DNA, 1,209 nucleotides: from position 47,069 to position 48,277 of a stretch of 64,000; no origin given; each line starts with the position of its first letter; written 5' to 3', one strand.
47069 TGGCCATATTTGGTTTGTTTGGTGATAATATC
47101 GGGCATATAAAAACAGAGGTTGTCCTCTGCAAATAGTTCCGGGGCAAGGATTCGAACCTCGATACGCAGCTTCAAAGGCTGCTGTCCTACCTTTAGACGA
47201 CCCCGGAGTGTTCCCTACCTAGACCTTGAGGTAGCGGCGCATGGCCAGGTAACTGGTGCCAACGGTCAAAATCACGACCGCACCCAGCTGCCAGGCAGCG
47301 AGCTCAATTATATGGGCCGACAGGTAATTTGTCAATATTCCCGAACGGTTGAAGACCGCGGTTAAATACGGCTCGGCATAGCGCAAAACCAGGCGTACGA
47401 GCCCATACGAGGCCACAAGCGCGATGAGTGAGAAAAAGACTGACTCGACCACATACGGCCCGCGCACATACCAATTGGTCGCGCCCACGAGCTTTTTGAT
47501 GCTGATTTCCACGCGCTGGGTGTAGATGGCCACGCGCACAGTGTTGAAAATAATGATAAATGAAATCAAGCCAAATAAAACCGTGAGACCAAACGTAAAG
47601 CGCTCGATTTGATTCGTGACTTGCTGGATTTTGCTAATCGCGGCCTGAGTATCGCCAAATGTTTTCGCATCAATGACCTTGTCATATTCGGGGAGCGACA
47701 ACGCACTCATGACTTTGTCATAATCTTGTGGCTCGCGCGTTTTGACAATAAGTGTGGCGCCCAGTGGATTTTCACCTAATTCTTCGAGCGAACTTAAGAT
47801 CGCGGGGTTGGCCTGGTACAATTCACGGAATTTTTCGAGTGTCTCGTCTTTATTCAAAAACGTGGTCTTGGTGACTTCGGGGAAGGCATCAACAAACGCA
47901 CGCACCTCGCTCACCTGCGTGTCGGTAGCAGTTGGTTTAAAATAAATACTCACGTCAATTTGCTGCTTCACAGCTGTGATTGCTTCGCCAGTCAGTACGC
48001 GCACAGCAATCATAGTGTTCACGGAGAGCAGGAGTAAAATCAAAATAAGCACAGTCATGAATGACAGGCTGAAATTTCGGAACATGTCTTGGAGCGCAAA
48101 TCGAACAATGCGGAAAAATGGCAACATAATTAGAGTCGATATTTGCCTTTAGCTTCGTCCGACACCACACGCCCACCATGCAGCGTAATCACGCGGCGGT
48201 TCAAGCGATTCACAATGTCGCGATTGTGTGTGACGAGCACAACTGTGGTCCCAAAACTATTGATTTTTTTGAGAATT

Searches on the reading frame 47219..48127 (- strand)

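Call 36: search_protein_families(library=pfam, proteins=[window:47219-48127:-], max_evalue=0.001)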
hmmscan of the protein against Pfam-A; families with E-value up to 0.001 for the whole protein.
window:47219-48127:- (302 aa): 2 families
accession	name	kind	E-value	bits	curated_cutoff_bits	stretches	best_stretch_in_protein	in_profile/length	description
PF18075.7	FtsX_ECD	-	7.5e-16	59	23.5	1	58-144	2-88/96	FtsX extracellular domain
PF02687.27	FtsX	-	1.8e-12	47.8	25.5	1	182-301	4-117/120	FtsX-like permease C-terminal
